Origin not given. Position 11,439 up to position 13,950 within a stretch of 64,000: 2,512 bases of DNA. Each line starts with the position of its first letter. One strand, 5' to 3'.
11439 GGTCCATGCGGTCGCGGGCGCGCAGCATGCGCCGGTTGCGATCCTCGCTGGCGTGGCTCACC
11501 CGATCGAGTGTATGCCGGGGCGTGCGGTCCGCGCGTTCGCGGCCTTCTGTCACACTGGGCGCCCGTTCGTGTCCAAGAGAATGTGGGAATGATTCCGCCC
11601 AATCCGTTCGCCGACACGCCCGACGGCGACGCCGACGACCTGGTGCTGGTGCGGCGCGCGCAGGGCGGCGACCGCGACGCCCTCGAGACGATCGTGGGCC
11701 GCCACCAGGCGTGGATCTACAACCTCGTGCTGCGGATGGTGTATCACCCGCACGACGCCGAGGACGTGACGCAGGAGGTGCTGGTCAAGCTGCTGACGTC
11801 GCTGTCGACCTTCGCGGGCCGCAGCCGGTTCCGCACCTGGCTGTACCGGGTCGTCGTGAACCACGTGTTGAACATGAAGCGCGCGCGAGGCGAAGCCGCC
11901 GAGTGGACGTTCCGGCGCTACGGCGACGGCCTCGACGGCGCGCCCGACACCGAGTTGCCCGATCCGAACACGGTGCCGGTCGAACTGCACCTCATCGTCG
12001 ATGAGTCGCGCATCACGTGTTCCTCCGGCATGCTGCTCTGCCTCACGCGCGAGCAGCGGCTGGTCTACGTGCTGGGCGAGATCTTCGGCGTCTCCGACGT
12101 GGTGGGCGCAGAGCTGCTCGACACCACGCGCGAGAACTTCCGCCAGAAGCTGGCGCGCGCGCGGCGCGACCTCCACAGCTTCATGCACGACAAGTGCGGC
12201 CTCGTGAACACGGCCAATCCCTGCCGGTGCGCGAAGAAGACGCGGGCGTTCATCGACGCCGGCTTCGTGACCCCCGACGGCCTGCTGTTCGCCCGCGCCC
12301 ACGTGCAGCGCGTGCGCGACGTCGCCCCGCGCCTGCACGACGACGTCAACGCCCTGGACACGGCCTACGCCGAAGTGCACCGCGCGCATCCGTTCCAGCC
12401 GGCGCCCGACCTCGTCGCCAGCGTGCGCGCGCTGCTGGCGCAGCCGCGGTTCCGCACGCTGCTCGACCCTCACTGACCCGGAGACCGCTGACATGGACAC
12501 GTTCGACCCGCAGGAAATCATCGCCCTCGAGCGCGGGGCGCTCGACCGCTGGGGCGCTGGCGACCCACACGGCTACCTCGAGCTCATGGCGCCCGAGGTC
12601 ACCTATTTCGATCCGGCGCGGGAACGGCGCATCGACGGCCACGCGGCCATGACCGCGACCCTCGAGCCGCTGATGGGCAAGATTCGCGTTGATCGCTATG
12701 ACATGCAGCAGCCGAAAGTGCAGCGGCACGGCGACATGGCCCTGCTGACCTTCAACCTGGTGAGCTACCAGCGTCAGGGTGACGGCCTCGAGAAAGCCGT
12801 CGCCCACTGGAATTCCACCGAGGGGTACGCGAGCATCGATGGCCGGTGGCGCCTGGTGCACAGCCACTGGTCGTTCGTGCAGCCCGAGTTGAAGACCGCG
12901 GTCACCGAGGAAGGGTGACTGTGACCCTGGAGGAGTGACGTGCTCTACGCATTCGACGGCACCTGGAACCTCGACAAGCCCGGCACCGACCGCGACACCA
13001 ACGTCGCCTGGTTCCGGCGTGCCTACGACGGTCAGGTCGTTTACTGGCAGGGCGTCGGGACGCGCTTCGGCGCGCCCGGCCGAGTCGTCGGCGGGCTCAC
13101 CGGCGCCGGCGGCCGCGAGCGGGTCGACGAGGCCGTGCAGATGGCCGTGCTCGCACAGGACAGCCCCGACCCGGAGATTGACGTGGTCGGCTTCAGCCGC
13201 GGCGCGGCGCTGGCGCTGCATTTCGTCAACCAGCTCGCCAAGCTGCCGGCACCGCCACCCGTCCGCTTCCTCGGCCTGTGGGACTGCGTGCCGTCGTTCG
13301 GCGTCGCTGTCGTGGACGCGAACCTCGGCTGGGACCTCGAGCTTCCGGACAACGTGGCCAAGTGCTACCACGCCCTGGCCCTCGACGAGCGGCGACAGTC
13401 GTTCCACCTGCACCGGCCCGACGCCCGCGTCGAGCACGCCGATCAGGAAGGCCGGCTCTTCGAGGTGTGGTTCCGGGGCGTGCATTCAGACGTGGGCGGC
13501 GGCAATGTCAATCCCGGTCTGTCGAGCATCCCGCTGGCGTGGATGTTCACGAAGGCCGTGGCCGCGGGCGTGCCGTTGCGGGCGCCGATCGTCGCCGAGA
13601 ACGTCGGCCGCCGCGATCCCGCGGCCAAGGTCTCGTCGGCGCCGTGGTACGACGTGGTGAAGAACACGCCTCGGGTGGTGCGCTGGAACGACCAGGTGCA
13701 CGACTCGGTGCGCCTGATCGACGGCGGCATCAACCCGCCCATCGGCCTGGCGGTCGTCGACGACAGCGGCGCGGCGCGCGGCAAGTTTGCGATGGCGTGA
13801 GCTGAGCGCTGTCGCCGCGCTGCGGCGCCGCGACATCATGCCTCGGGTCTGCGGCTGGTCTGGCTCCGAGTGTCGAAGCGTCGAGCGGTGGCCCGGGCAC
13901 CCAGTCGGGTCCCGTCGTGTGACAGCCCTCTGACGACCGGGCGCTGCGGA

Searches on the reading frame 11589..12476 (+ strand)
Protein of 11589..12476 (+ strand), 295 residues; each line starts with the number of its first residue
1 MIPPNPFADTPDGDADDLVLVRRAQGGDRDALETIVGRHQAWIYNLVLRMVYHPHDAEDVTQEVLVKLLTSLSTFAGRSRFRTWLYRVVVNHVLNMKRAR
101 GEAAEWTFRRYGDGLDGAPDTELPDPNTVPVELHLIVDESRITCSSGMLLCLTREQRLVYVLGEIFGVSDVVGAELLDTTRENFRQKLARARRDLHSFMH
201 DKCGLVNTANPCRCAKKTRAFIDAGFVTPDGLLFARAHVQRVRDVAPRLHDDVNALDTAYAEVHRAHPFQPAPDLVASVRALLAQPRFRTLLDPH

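Call 39: search_protein_families(library=pfam, proteins=[window:11589-12476:+], max_evalue=0.001)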
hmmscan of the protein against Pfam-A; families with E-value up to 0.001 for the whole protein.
window:11589-12476:+ (295 aa): 2 families
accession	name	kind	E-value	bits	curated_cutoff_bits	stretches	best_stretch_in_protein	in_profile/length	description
PF04542.20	Sigma70_r2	-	7.9e-17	61.3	24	1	36-100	2-68/71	Sigma-70 region 2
PF12645.13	HTH_16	-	9.8e-06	26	22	1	20-75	3-64/65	Helix-turn-helix domain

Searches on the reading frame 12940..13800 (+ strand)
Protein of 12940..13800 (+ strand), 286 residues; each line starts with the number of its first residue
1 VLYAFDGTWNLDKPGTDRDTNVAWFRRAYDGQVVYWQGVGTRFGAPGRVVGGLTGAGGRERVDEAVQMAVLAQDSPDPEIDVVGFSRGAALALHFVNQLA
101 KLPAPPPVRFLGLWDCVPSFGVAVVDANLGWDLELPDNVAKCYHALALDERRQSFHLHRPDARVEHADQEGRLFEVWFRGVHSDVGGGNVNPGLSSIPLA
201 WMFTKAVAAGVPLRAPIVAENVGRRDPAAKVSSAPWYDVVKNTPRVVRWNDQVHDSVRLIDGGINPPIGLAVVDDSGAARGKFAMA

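Call 39: search_protein_families(library=pfam, proteins=[window:12940-13800:+], max_evalue=0.001)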
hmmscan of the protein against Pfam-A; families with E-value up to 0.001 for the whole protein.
window:12940-13800:+ (286 aa): 1 family
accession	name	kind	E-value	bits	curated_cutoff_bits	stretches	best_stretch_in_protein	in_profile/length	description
PF09994.14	T6SS_Tle1-like_cat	-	6.3e-33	114.8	27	2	105-204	172-286/287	T6SS, Phospholipase effector Tle1-like, catalytic domain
